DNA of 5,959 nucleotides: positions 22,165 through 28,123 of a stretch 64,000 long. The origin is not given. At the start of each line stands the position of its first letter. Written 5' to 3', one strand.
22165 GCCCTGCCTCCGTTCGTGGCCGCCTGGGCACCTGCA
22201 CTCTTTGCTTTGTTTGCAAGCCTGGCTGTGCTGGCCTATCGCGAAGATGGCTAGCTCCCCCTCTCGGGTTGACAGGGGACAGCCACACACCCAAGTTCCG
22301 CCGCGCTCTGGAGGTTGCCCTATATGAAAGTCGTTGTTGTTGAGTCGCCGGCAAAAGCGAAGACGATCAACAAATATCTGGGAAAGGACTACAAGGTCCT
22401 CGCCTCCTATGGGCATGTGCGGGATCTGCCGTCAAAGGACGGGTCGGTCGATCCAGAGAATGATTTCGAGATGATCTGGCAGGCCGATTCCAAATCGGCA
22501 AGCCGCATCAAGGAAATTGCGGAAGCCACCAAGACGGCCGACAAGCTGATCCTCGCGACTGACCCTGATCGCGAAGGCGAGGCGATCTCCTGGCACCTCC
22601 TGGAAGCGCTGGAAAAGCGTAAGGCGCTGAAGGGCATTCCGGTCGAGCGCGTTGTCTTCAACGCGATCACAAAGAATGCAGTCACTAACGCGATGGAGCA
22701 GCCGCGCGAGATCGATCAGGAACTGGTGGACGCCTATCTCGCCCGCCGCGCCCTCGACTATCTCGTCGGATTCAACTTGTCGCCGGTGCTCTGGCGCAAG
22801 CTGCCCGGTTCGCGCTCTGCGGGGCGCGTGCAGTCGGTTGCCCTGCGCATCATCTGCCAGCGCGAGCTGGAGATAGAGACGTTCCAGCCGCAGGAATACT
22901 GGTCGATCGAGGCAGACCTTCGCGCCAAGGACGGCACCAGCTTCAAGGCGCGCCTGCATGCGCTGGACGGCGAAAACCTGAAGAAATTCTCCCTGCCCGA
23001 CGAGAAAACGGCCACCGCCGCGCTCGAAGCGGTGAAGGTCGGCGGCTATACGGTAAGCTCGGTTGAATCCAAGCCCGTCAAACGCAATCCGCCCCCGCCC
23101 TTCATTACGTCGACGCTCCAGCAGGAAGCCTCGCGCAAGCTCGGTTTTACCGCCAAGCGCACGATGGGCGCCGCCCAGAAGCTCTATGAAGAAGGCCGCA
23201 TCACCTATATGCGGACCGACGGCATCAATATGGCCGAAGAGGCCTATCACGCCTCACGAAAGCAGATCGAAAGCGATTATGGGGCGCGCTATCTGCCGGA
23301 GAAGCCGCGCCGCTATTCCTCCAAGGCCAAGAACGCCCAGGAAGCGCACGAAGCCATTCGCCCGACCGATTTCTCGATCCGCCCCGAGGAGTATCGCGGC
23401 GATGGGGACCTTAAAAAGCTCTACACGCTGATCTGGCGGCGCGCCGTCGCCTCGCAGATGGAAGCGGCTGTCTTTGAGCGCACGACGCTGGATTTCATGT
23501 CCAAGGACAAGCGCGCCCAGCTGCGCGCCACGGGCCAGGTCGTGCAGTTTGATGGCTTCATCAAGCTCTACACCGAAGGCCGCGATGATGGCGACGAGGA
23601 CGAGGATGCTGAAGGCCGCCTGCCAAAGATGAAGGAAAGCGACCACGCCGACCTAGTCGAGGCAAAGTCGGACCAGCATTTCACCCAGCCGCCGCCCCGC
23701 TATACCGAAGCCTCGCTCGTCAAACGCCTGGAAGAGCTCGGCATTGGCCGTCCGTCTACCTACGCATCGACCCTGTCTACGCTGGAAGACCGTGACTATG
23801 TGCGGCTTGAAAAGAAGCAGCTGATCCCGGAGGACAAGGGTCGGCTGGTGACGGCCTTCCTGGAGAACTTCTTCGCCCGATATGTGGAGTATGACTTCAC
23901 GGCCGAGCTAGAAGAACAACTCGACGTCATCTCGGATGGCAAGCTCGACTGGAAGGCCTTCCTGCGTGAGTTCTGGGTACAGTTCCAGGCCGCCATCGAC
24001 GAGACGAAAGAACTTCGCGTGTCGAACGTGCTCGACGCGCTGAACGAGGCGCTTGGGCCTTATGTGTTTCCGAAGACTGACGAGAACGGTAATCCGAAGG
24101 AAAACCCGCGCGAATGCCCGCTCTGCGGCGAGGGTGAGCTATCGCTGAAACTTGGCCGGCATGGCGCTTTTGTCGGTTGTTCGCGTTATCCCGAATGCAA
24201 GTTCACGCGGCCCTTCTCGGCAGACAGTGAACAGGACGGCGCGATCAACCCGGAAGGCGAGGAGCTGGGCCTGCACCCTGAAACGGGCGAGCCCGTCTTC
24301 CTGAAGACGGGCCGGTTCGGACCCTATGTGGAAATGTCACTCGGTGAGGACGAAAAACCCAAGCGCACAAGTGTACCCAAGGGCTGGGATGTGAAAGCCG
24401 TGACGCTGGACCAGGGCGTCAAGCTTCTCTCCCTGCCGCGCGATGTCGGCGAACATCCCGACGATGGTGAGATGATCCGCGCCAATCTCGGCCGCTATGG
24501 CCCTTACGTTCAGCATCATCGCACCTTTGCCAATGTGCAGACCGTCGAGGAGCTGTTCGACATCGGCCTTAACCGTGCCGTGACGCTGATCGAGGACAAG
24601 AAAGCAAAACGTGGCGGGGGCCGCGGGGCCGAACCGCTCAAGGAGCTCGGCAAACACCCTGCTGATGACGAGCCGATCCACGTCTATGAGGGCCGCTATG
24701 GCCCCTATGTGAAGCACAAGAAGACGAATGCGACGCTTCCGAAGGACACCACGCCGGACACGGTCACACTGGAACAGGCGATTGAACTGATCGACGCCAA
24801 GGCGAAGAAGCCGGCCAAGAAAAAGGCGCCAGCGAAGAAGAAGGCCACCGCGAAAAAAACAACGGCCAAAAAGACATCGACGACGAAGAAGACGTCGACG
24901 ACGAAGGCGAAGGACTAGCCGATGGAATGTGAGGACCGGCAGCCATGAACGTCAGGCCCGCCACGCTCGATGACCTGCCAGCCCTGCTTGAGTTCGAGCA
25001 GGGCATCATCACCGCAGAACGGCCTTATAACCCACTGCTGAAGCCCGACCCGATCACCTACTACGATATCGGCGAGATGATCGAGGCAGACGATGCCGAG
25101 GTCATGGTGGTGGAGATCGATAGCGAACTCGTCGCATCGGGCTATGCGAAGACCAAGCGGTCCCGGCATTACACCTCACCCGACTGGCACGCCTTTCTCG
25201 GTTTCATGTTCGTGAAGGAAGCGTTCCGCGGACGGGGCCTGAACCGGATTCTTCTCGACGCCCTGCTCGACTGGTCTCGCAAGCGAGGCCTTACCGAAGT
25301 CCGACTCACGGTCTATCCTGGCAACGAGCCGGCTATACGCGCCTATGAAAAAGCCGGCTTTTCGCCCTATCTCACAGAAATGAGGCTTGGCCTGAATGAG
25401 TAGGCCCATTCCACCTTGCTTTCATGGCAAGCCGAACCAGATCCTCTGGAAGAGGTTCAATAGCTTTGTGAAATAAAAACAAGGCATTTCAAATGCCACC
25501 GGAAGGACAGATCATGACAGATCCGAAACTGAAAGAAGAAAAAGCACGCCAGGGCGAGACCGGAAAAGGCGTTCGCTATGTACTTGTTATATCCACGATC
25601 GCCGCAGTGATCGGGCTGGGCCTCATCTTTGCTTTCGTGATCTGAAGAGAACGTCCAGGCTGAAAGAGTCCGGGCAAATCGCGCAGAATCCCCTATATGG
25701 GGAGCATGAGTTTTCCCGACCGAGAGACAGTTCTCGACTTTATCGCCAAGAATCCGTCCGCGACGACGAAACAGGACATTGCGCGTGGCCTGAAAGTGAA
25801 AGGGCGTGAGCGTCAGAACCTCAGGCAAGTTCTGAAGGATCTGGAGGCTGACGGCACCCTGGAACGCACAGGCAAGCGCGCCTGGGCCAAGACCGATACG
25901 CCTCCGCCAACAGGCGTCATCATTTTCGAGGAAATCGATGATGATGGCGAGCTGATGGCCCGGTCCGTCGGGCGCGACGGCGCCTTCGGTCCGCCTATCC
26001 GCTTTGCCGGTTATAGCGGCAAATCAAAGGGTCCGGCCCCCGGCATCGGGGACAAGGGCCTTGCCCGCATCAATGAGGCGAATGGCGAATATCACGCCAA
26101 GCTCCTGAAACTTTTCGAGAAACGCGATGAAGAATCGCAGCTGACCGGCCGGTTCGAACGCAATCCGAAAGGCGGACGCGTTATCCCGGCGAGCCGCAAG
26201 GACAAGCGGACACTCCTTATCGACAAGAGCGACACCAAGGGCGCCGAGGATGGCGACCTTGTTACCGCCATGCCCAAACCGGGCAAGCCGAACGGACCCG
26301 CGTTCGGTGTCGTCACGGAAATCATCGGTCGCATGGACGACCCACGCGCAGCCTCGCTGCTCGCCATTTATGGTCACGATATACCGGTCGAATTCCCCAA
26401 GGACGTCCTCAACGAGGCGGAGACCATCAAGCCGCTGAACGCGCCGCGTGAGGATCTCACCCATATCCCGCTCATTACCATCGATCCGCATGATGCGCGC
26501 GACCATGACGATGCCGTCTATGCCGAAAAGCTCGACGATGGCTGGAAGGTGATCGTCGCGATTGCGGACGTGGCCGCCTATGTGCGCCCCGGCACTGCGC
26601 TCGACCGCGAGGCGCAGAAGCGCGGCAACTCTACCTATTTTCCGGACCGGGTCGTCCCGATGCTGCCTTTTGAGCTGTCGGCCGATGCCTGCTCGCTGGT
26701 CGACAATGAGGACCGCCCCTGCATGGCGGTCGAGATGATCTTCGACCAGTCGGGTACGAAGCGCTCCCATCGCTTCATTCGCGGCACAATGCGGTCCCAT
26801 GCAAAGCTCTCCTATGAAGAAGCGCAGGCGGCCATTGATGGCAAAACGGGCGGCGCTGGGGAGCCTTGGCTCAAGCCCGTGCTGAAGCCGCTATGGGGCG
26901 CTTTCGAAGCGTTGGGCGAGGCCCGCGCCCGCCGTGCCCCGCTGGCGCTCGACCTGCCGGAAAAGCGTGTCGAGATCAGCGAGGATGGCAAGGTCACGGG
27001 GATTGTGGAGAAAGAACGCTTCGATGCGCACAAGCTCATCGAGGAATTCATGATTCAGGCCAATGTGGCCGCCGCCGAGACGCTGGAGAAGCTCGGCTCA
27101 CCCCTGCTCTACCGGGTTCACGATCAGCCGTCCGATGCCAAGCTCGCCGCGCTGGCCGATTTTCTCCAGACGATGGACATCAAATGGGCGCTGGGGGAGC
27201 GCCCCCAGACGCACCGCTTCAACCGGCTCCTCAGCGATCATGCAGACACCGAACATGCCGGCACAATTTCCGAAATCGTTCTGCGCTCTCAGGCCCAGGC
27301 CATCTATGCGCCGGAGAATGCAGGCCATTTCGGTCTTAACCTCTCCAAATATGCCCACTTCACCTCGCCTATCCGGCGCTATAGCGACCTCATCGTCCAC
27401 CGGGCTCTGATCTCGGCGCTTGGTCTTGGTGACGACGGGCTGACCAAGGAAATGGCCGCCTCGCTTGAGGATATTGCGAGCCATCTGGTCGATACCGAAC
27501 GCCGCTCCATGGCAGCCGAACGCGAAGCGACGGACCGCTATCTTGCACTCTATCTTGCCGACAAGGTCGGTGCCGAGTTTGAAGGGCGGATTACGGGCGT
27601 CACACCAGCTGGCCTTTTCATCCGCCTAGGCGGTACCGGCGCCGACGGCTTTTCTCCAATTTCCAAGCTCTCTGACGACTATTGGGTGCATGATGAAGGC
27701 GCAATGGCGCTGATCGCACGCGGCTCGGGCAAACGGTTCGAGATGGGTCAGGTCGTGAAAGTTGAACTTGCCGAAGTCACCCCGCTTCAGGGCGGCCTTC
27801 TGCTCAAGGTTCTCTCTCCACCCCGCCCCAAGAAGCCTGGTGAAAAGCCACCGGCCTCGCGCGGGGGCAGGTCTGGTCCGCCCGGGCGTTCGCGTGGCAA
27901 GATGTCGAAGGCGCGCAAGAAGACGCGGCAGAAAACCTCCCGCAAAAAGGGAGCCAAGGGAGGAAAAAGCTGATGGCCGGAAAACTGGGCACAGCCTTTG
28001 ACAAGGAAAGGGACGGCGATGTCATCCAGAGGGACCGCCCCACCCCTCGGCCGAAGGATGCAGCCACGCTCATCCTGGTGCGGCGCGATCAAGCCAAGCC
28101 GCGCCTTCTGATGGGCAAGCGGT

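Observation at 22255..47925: A 25.6-kb block is a circular permutation of the dprA-topA cluster, inserted between lptG and lptD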

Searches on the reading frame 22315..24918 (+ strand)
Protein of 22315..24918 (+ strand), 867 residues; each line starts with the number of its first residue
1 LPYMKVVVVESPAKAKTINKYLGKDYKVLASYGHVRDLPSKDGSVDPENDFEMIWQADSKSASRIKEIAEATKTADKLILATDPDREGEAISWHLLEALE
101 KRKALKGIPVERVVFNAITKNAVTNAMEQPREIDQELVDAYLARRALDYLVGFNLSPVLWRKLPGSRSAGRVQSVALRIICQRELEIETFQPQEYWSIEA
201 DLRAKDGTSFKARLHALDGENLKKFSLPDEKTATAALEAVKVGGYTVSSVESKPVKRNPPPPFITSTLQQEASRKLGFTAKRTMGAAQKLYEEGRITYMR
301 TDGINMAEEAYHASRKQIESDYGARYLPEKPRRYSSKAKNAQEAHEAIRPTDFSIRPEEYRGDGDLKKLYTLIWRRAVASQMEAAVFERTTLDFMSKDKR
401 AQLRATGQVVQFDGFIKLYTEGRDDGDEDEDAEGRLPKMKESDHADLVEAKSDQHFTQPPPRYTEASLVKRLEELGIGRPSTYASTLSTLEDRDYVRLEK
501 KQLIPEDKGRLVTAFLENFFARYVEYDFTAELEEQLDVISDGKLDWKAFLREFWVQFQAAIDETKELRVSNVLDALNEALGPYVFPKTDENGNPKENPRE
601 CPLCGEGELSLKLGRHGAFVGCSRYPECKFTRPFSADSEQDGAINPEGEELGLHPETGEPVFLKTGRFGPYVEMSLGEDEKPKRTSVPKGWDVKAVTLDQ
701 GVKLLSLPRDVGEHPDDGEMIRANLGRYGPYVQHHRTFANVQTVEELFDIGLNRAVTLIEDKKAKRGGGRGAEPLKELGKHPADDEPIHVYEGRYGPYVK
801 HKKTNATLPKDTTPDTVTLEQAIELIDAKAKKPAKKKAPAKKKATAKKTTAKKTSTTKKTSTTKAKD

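Call 4: search_protein_families(library=ncbifam, proteins=[window:22315-24918:+], max_evalue=0.00001)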
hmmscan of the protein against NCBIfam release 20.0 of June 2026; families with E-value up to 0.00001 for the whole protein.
window:22315-24918:+ (867 aa): 12 families
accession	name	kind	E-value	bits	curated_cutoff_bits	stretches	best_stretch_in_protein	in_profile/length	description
NF006451.0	PRK08780.1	equivalog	1.3e-274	913.6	1265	2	5-566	4-578/824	DNA topoisomerase I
TIGR01051.1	topA_bact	equivalog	5.4e-230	765.6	456.4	1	7-633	2-630/632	type I DNA topoisomerase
NF004966.0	PRK06319.1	equivalog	2.3e-171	571.8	868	1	6-569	5-586/862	DNA topoisomerase I/SWI domain fusion protein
TIGR01057.1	topA_arch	equivalog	5.7e-79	266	458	1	63-628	82-618/618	DNA topoisomerase I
TIGR01054.1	rgy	equivalog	2.3e-76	257.3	471.7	1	60-556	704-1168/1172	reverse gyrase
NF005829.0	PRK07726.1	subfamily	3.3e-72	244.1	597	1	55-578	73-610/669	DNA topoisomerase 3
NF005555.0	PRK07220.1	equivalog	4.8e-71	240.1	635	1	68-635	91-626/740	DNA topoisomerase I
NF004438.0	PRK05776.1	equivalog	2.4e-70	237.5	793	1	23-608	48-613/677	DNA topoisomerase I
NF011532.0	PRK14973.1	equivalog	6.6e-63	212.8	930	1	66-631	88-620/936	DNA topoisomerase I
TIGR01056.1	topB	subfamily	8.3e-63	212.9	515.75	1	65-629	88-641/706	DNA topoisomerase III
NF006032.0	PRK08173.1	equivalog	2.8e-45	154.4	1058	1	59-568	79-612/863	DNA topoisomerase III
NF011313.0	PRK14724.1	equivalog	8e-34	116.6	1088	1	60-566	84-630/988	DNA topoisomerase III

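Call 31: find_homologous_proteins(query=window:22315-24918:+, max_evalue=1e-50)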
Query window:22315-24918:+ (867 aa): 8000 proteins with E <= 1e-50 among 8000 candidates; the best 120 are listed.
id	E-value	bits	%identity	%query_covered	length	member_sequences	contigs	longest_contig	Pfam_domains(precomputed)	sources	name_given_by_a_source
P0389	0.0e+0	1870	96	99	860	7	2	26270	PF01396.25,PF13368.12,PF01131.26,PF01751.29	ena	-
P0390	0.0e+0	1829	94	95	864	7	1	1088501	PF01396.25,PF13368.12,PF01131.26,PF01751.29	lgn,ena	-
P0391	0.0e+0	1796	93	95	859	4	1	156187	PF01396.25,PF13368.12,PF01131.26,PF01751.29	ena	-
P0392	0.0e+0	1750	90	95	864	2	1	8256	PF01396.25,PF13368.12,PF01131.26,PF01751.29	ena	-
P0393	0.0e+0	1722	89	95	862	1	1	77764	PF01396.25,PF13368.12,PF01131.26,PF01751.29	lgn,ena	-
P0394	0.0e+0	1721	89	95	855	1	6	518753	PF01396.25,PF13368.12,PF01131.26,PF01751.29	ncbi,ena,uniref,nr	ncbi:type I DNA topoisomerase [Henriciella mobilis]|uniref:type I DNA topoisomerase n=1 Tax=Henricie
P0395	0.0e+0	1716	89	95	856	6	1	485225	PF01396.25,PF13368.12,PF01131.26,PF01751.29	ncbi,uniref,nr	ncbi:type I DNA topoisomerase [Henriciella sp.]|uniref:type I DNA topoisomerase n=1 Tax=Henriciella 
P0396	0.0e+0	1714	89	95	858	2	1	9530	PF01396.25,PF13368.12,PF01131.26,PF01751.29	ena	-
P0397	0.0e+0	1711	89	95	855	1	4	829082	PF01396.25,PF13368.12,PF01131.26,PF01751.29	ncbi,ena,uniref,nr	ncbi:type I DNA topoisomerase [Henriciella mobilis]|uniref:DNA topoisomerase 1 n=1 Tax=Henriciella m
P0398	0.0e+0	1710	89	95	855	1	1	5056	PF01396.25,PF13368.12,PF01131.26,PF01751.29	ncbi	-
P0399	0.0e+0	1708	88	95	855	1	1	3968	PF01396.25,PF13368.12,PF01131.26,PF01751.29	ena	-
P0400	0.0e+0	1700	88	95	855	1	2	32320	PF01396.25,PF13368.12,PF01131.26,PF01751.29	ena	-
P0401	0.0e+0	1699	88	95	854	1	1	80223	PF01396.25,PF13368.12,PF01131.26,PF01751.29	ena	-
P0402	0.0e+0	1697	89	95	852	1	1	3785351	PF01396.25,PF13368.12,PF01131.26,PF01751.29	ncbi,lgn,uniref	ncbi:type I DNA topoisomerase [Henriciella sp. AS95]|uniref:type I DNA topoisomerase n=1 Tax=Henrici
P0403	0.0e+0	1676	87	95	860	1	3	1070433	PF01396.25,PF13368.12,PF01131.26,PF01751.29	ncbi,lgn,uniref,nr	ncbi:type I DNA topoisomerase [Henriciella sp.]|uniref:type I DNA topoisomerase n=1 Tax=Henriciella 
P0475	0.0e+0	1462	76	95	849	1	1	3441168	PF01396.25,PF13368.12,PF01131.26,PF01751.29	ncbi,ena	-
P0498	0.0e+0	1456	77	95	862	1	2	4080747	PF01396.25,PF13368.12,PF01131.26,PF01751.29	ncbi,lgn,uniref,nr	ncbi:DNA topoisomerase I subunit omega [Hyphomonas polymorpha PS728]|uniref:DNA topoisomerase 1 n=1 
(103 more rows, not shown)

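Call 32: find_encoding_contigs(protein=P0498, flank=10000, max_places=1)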
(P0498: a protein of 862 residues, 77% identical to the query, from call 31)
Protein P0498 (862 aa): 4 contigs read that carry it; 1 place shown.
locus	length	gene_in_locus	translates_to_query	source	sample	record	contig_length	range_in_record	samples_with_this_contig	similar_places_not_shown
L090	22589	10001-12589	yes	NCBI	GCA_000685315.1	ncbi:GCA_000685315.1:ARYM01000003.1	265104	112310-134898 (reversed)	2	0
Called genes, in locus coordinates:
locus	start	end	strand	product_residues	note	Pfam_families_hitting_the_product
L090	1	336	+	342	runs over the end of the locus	PF00586:AIRS, PF02769:AIRS_C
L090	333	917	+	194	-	PF00551:Formyl_trans_N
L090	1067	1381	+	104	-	PF14542:Acetyltransf_CG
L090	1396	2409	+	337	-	PF16884:ADH_N_2, PF00107:ADH_zinc_N, PF13602:ADH_zinc_N_2 (weak)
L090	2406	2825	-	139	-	PF07332:Phage_holin_3_6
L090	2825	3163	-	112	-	-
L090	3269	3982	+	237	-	PF06210:DUF1003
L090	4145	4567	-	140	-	PF00334:NDK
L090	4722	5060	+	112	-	PF08274:Zn_Ribbon_YjdM, PF03831:YjdM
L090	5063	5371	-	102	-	-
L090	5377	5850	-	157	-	PF04364:DNA_pol3_chi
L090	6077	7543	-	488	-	PF02789:Peptidase_M17_N, PF00883:Peptidase_M17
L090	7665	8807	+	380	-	PF03739:LptF_LptG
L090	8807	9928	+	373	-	PF03739:LptF_LptG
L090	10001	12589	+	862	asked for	PF01751:Toprim, PF01131:Topoisom_bac, PF01396:Zn_ribbon_Top1, PF13368:Toprim_C_rpt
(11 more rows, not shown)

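Call 33: find_encoding_contigs(protein=P0475, flank=10000, max_places=1)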
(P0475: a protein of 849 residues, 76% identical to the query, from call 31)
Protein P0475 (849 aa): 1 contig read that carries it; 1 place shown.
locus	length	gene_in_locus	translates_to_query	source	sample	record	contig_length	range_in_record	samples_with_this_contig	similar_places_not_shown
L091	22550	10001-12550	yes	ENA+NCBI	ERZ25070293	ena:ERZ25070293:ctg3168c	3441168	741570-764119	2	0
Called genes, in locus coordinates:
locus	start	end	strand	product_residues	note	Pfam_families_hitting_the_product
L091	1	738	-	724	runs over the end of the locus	PF13089:PP_kinase_N, PF02503:PP_kinase, PF17941:PP_kinase_C_1, PF13091:PLDc_2 (faint), PF13090:PP_kinase_C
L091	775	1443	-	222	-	-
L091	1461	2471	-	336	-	-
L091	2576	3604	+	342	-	PF00586:AIRS, PF02769:AIRS_C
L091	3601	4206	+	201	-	PF00551:Formyl_trans_N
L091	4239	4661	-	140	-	PF00334:NDK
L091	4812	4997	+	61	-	-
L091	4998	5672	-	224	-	PF13417:GST_N_3, PF13409:GST_N_2, PF13410:GST_C_2 (weak)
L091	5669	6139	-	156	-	PF04364:DNA_pol3_chi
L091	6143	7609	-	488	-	PF02789:Peptidase_M17_N, PF00883:Peptidase_M17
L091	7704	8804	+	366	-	PF03739:LptF_LptG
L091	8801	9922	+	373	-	PF03739:LptF_LptG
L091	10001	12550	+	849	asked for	PF01751:Toprim, PF01131:Topoisom_bac, PF01396:Zn_ribbon_Top1, PF13368:Toprim_C_rpt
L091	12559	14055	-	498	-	PF03958:Secretin_N (weak), PF00263:Secretin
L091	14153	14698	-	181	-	-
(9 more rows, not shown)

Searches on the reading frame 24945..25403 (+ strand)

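Call 4: search_protein_families(library=ncbifam, proteins=[window:24945-25403:+], max_evalue=0.00001)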
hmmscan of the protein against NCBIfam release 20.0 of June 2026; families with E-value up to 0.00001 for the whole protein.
window:24945-25403:+ (152 aa): 8 families
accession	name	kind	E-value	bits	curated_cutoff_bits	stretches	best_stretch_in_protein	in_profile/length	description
NF040503.1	resist_ArsN1a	equivalog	4.3e-09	36.3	170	1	3-140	1-134/159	arsinothricin resistance N-acetyltransferase ArsN1 family A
NF049894.1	CG3035_N_ac_Glu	equivalog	1.2e-08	34.5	280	1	49-140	193-290/300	N-acetylglutamate synthase, CG3035 family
TIGR01575.1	rimI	equivalog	1.6e-07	31.5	86.4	1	87-140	60-113/132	ribosomal protein S18-alanine N-acetyltransferase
NF002959.0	PRK03624.1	equivalog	1.6e-06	27.8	124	1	85-140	75-130/147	GNAT family acetyltransferase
NF000487.1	stat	exception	1.9e-06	27.5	420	1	48-140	76-162/189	streptothricin N-acetyltransferase STAT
TIGR03448.1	mycothiol_MshD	equivalog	3e-06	26.8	163.1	1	88-144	234-290/294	mycothiol synthase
NF000359.1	sat3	exception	7.9e-06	26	360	1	81-140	94-153/180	streptothricin N-acetyltransferase Sat3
NF008212.0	PRK10975.1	equivalog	8.7e-06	25.7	219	1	82-139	163-220/232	dTDP-4-amino-4,6-dideoxy-D-galactose acyltransferase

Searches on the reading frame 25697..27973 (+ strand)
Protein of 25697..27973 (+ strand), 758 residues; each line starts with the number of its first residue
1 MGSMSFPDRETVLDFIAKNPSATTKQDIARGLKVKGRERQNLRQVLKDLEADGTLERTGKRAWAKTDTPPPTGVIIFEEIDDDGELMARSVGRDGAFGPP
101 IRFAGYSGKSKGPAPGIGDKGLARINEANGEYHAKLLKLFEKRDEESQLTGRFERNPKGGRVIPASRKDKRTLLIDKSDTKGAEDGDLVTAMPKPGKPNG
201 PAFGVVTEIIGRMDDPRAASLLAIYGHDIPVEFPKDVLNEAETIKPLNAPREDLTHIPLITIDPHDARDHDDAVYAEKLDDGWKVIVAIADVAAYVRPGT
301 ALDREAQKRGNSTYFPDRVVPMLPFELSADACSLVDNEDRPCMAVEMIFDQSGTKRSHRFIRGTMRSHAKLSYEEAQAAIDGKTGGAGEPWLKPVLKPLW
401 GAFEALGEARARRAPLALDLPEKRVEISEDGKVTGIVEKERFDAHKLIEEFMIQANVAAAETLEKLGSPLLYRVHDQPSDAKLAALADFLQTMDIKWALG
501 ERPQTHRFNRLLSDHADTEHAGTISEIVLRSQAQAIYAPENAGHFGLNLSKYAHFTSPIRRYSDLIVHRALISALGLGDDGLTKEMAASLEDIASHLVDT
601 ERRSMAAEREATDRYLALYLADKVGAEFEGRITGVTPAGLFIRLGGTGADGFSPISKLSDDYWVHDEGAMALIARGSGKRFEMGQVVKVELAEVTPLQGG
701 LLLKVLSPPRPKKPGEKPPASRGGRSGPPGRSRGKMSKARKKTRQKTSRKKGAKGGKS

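Call 4: search_protein_families(library=ncbifam, proteins=[window:25697-27973:+], max_evalue=0.00001)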
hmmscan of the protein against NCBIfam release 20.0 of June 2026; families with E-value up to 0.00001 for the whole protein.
window:25697-27973:+ (758 aa): 6 families
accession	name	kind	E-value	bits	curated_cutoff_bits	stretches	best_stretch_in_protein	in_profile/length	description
TIGR02063.1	RNase_R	equivalog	2.8e-199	663.9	597.85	1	7-704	2-708/711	ribonuclease R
TIGR00358.1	3_prime_RNase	superfamily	2.2e-141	472.3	368.6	1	118-695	54-646/657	VacB/RNase II family 3'-5' exoribonuclease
NF008648.0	PRK11642.1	equivalog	2.4e-121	406.5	982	1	6-723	18-742/813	ribonuclease R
NF003455.0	PRK05054.1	equivalog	1.4e-80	271.3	542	1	198-695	139-633/645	exoribonuclease II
TIGR02062.1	RNase_B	equivalog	4.3e-75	253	641.9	1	186-695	125-636/646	exoribonuclease II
NF006333.0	PRK08563.1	equivalog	6.2e-06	25.9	143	0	629-694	86-149/188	DNA-directed RNA polymerase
